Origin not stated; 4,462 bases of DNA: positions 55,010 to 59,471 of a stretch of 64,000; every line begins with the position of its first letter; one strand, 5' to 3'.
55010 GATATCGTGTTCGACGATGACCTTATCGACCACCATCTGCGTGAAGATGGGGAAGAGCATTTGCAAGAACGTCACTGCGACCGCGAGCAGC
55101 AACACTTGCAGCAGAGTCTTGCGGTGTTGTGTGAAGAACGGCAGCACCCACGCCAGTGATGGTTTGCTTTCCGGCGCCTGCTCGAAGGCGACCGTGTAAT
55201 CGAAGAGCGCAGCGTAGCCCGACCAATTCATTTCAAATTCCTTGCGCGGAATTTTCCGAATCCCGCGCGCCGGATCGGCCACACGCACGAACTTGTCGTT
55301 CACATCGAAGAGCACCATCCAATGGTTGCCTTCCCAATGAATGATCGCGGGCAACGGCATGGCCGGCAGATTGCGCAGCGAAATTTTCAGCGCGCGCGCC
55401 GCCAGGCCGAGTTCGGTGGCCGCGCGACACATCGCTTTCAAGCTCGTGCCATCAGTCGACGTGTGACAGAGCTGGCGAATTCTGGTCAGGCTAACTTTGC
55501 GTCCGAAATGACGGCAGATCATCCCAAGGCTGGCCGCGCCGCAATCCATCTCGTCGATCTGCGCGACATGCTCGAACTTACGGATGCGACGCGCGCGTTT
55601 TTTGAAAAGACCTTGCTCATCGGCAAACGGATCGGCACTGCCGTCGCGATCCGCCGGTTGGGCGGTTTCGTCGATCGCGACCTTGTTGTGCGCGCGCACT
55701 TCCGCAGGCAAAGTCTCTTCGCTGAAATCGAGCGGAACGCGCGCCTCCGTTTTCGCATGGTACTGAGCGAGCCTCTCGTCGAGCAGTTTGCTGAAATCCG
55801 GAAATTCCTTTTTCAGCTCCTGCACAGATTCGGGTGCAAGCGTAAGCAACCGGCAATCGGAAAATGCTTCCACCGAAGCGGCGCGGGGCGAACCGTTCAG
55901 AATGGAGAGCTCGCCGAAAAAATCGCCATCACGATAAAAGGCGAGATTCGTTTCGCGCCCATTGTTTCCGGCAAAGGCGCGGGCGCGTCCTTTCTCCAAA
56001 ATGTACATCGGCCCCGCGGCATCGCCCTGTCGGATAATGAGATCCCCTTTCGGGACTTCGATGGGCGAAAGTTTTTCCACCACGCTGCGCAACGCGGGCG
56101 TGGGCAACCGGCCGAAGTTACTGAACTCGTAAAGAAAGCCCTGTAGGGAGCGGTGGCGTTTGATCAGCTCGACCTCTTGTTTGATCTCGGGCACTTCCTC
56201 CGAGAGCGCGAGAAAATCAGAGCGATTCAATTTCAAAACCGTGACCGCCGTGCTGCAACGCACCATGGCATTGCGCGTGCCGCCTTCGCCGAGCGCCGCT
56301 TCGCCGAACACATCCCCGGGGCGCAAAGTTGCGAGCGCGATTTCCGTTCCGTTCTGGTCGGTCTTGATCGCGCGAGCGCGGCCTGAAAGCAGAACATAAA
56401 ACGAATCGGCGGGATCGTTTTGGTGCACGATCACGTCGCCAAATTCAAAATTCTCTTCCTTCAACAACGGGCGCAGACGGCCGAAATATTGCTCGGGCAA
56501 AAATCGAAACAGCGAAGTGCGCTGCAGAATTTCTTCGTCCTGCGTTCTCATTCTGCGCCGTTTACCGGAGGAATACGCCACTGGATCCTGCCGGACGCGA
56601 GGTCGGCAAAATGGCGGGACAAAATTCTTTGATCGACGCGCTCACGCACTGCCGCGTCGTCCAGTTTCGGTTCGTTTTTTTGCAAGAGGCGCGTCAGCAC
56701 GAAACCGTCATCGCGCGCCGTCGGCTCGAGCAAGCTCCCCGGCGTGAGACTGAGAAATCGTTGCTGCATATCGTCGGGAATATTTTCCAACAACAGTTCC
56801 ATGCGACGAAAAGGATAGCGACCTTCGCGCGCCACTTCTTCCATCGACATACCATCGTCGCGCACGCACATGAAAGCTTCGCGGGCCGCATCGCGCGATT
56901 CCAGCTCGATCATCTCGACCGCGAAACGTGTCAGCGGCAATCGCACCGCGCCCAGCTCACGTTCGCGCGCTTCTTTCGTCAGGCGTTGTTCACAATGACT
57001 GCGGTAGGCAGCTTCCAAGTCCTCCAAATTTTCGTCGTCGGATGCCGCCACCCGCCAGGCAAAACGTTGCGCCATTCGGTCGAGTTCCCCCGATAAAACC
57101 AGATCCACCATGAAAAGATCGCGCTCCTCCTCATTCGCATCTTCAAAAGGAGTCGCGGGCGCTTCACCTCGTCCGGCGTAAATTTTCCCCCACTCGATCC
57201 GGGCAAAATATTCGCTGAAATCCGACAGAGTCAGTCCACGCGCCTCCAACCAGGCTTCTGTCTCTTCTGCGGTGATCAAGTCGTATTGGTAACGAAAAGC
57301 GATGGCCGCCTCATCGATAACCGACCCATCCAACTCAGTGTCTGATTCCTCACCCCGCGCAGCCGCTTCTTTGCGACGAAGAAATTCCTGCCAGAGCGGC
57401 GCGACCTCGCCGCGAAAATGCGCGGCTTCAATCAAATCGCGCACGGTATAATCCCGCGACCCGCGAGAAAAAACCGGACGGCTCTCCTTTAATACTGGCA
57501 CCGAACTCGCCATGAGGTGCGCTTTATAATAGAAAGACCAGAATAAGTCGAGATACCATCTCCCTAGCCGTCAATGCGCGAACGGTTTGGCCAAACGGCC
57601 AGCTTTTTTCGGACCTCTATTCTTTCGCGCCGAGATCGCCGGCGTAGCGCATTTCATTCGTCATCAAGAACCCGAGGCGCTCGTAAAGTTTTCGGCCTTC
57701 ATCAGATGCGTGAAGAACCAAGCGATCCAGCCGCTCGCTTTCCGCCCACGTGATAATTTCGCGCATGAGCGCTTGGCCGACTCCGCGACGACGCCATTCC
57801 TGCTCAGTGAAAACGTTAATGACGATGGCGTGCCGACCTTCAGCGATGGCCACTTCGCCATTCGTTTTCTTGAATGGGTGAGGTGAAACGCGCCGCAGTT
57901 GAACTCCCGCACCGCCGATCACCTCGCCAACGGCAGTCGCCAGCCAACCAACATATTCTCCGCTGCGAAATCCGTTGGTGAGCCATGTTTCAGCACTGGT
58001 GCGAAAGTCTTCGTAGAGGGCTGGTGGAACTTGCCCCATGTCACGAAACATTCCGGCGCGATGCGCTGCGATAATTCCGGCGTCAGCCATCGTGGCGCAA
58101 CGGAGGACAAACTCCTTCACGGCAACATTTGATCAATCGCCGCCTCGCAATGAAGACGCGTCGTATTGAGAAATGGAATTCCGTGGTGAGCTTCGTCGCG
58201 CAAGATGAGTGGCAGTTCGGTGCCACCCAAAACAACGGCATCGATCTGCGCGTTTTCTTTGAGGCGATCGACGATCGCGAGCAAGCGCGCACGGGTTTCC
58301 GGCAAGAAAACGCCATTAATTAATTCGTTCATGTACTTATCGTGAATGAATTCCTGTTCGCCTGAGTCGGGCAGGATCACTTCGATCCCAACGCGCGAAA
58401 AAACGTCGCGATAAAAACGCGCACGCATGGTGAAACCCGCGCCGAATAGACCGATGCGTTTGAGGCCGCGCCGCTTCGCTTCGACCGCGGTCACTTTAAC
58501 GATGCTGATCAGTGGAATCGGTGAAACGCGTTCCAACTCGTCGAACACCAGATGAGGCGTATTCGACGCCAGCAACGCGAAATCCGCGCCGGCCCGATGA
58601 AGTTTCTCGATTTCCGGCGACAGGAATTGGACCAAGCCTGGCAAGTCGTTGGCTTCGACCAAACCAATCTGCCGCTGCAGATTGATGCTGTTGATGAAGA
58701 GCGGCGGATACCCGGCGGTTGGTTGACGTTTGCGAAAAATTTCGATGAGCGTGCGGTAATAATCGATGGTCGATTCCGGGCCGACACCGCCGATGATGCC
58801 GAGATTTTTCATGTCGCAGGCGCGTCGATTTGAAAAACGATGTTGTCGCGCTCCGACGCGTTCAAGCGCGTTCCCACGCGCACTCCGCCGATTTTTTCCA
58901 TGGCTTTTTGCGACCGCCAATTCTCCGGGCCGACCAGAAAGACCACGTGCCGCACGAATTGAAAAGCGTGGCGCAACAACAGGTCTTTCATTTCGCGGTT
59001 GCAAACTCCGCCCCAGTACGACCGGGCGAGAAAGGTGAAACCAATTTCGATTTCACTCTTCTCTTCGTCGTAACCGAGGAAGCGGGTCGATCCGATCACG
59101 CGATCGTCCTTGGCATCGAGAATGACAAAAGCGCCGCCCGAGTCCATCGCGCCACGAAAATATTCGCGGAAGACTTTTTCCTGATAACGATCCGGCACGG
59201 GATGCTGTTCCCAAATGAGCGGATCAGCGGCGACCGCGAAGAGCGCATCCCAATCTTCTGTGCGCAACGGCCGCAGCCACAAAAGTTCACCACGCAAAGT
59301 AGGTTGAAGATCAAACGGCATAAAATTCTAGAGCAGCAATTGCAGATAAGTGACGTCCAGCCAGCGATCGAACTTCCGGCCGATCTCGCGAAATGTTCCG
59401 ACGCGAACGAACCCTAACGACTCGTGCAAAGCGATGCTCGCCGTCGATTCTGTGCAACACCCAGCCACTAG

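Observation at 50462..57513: Candidate cyclic-nucleotide-gated double-glycine peptide export system with its own sigma-54 activator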

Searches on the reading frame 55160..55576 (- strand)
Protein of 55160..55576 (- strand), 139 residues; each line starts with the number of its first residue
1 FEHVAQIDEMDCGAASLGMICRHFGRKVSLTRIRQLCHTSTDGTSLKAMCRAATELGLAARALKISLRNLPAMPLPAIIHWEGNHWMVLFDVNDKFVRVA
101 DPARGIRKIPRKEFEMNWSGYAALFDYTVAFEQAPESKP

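Call 28: search_solved_structures(query=window:55160-55576:-, max_evalue=0.00001, show_alignments=4)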
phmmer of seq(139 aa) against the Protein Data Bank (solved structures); distinct sequences matched with E-value up to 0.00001: 12.
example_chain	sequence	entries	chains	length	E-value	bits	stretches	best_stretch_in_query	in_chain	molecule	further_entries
6mpz_A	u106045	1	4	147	6.9e-21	78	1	4-128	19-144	Double Glycine Motif Protease domain from AMS/PCAT Transporter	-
7n87_A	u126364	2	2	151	2.9e-18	69.5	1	4-132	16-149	ABC-type bacteriocin transporter | Peptidase C39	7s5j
4s0f_A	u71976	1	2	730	3e-18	69.5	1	4-133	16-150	ABC-type bacteriocin transporter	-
4ry2_A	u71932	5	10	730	3e-18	69.5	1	4-133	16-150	ABC-type bacteriocin transporter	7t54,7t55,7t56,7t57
8vp3_A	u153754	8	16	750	3.1e-18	69.4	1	4-133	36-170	ABC-type bacteriocin transporter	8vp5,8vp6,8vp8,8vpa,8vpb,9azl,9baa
8hf4_A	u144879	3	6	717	3.6e-18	69.2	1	5-123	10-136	Transport/processing ATP-binding protein ComA | Competence factor transporting ATP-binding protein/permease ComA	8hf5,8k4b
8hf6_A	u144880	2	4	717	3.6e-18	69.2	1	5-123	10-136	Competence factor transporting ATP-binding protein/permease ComA | Transport/processing ATP-binding protein ComA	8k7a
8hf7_A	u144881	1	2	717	3.6e-18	69.2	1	5-123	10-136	Competence factor transporting ATP-binding protein/permease ComA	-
6v9z_A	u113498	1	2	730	5.6e-17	65.4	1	4-133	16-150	ABC-type bacteriocin transporter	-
8vp9_A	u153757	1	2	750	6.1e-17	65.2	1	4-133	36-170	ABC-type bacteriocin transporter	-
5xe8_A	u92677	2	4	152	1.7e-13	54.1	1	3-123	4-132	Putative ABC transporter, ATP-binding protein ComA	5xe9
3k8u_A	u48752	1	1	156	1.8e-13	54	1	3-123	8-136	Putative ABC transporter, ATP-binding protein ComA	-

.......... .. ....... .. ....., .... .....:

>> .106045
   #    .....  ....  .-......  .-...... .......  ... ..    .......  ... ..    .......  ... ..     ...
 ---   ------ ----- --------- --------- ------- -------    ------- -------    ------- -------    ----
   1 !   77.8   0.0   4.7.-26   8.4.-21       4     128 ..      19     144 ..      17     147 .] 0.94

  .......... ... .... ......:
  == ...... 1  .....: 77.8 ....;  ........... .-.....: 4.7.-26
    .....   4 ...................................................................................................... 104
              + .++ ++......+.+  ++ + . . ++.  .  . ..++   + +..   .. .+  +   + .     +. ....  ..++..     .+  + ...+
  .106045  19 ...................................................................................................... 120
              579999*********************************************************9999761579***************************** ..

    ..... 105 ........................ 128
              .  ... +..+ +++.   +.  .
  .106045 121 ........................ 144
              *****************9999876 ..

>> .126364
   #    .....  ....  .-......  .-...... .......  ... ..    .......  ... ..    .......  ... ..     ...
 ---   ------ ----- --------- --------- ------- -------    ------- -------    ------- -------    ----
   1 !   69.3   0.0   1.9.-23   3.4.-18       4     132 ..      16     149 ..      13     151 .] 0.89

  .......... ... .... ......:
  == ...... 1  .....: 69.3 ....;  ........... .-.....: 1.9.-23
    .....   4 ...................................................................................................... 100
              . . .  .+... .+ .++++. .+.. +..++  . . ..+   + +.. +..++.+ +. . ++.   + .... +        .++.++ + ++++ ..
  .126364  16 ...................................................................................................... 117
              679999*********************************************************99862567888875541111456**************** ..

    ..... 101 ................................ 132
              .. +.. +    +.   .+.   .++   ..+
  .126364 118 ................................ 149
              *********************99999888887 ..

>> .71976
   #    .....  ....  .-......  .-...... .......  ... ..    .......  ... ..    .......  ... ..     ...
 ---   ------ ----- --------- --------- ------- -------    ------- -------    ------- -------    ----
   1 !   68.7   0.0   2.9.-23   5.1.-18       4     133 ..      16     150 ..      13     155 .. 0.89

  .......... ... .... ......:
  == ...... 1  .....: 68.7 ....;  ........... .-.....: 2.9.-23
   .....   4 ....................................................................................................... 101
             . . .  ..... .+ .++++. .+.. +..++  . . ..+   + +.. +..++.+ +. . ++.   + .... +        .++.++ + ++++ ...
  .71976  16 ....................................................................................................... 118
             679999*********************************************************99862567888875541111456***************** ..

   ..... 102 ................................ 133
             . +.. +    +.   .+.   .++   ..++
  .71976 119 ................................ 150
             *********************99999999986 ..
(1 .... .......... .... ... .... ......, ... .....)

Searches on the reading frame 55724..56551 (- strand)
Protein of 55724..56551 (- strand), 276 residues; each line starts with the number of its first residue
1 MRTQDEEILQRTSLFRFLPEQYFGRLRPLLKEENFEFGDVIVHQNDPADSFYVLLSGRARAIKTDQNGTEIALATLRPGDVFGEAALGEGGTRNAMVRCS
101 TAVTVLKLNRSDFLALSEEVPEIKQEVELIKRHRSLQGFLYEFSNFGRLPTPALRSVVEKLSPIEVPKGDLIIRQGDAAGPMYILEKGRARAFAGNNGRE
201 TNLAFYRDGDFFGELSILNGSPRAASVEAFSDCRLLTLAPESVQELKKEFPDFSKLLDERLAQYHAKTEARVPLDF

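Call 48: search_solved_structures(query=window:55724-56551:-, max_evalue=0.000001, show_alignments=3)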
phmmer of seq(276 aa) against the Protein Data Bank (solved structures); distinct sequences matched with E-value up to 0.000001: 136 (the best 60 are shown).
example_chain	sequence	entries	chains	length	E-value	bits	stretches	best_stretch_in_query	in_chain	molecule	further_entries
9ya0_MA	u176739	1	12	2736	9.8e-27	97.4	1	18-114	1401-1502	PCR12, TGME49_219070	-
7lv3_A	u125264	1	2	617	1.5e-21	80.4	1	3-118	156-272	Isoform Beta of cGMP-dependent protein kinase 1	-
3shr_A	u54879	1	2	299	2.5e-21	79.7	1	3-117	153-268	cGMP-dependent protein kinase 1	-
3of1_A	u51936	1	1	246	3.3e-21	79.2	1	146-238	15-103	cAMP-dependent protein kinase regulatory subunit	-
5j3u_A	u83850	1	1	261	8.4e-21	77.9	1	3-252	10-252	Protein Kinase A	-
4z07_A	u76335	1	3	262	9.4e-21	77.7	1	3-116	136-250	cGMP-dependent protein kinase 1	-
7ssb_A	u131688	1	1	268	1.7e-20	76.9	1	3-114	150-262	cGMP-dependent protein kinase 1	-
5kbf_A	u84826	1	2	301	3.8e-20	75.8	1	7-248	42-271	CAMP-dependent protein kinase regulatory subunit, putative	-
5ezr_A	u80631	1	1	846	3.9e-20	75.7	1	35-230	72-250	cGMP-dependent protein kinase, putative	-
4rz7_A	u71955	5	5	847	3.9e-20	75.7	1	35-230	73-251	cGMP-dependent protein kinase, putative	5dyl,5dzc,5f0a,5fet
9p74_A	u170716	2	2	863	4.1e-20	75.7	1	35-230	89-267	cGMP-dependent protein kinase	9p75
6rsx_A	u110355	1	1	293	2.5e-18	69.8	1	5-246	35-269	Regulatory Subunit of Protein Kinase A (cAMP-dependent) from Euglena gracilis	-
1rgs_A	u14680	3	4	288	6.7e-18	68.4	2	4-114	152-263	CAMP DEPENDENT PROTEIN KINASE | cAMP-dependent protein kinase type I-alpha regulatory chain | cAMP-dependent protein kinase type I-alpha regulatory subunit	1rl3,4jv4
1ne4_A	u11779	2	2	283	6.7e-18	68.4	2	4-114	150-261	cAMP-dependent protein kinase type I-alpha regulatory chain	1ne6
5jr7_B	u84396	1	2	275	7.6e-18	68.2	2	4-113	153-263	cAMP-dependent protein kinase type I-alpha regulatory subunit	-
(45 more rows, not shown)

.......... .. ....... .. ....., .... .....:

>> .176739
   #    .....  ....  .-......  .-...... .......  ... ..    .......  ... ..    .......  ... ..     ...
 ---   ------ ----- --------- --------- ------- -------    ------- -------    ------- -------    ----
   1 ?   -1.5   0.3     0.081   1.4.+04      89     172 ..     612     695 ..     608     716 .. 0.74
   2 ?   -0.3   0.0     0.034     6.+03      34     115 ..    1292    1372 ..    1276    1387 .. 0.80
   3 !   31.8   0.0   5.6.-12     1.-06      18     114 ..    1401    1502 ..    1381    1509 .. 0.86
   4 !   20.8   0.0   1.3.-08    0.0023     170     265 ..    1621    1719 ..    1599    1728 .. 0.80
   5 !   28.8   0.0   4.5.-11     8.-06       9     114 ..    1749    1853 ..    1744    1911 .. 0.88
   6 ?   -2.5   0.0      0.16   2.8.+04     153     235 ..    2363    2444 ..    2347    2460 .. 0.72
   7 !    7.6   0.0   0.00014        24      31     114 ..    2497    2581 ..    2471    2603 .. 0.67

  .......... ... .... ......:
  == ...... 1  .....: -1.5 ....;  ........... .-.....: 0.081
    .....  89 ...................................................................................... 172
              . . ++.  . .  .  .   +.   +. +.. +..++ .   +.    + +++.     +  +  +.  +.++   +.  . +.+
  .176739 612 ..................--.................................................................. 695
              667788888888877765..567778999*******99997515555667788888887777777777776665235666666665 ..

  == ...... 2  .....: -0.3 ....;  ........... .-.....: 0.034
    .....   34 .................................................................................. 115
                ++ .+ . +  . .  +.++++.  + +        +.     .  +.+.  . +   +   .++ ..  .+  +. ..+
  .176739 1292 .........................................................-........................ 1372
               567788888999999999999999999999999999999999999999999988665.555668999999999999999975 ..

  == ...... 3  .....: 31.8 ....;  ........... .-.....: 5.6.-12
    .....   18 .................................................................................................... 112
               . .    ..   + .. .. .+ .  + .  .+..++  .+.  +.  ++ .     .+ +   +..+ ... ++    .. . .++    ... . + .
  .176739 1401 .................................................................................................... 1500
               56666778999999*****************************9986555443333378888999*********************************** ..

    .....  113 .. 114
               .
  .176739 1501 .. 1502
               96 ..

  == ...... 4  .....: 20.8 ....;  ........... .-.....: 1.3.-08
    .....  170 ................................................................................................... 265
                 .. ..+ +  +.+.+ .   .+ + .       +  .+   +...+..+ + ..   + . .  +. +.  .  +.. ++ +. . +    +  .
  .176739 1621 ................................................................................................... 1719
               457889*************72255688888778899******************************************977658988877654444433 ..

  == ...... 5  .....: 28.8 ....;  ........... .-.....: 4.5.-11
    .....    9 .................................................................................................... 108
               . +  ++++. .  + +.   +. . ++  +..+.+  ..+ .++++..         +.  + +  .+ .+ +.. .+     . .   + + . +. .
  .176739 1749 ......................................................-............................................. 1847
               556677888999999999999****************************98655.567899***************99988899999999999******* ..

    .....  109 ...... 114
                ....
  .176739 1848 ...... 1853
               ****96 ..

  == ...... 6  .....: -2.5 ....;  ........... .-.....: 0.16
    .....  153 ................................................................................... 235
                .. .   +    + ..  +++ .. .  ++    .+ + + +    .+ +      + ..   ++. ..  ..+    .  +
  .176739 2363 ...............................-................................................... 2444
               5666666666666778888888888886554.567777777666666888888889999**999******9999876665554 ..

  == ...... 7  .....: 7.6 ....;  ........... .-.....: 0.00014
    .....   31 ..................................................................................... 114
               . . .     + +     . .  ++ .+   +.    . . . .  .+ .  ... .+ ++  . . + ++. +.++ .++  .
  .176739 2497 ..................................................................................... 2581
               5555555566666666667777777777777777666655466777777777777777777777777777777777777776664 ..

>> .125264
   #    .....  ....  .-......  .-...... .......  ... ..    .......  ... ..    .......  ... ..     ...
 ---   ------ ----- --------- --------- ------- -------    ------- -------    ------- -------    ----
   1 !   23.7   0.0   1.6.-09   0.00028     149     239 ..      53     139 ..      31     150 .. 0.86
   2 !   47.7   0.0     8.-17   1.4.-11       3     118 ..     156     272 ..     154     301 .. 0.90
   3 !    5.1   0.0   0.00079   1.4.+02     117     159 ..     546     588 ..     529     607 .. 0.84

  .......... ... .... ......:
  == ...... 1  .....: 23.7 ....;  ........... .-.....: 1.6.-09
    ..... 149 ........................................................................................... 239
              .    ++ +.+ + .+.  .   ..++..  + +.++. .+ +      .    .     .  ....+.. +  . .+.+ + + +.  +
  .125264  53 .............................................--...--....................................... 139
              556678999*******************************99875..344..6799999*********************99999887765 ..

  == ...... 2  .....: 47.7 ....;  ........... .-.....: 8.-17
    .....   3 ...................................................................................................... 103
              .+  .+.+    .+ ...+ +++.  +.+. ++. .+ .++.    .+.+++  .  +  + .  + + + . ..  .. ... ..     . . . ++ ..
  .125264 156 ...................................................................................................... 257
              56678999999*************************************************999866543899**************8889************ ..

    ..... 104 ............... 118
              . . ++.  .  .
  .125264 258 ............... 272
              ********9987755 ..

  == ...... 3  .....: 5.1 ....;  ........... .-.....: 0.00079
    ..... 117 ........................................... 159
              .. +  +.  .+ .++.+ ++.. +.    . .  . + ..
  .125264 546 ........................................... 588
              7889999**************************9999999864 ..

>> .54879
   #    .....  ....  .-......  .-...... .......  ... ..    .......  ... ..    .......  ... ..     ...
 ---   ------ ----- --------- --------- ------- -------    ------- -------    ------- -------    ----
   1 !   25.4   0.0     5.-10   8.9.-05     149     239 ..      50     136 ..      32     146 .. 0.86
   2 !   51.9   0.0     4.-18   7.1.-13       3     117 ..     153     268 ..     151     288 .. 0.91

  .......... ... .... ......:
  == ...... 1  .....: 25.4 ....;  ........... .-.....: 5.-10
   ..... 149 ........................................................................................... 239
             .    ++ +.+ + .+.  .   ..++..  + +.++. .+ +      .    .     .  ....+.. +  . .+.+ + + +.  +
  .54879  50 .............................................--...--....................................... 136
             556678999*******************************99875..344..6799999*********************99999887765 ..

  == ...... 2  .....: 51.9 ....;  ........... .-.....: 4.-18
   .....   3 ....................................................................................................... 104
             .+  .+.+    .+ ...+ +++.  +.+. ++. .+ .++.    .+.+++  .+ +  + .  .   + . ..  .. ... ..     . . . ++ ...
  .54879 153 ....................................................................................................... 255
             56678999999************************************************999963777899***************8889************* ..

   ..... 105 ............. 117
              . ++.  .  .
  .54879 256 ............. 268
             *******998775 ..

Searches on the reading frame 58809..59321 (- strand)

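Call 97: search_protein_families(library=pfam, proteins=[window:58809-59321:-], max_evalue=0.0001)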
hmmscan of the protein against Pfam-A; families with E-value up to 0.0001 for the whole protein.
window:58809-59321:- (170 aa): 2 families
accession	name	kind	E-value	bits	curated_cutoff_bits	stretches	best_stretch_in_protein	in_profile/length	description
PF13302.13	Acetyltransf_3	-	2e-20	74.3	25.4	1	14-146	2-137/138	Acetyltransferase (GNAT) domain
PF00583.31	Acetyltransf_1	-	3.2e-05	24.6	20.7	1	38-145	10-115/116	Acetyltransferase (GNAT) family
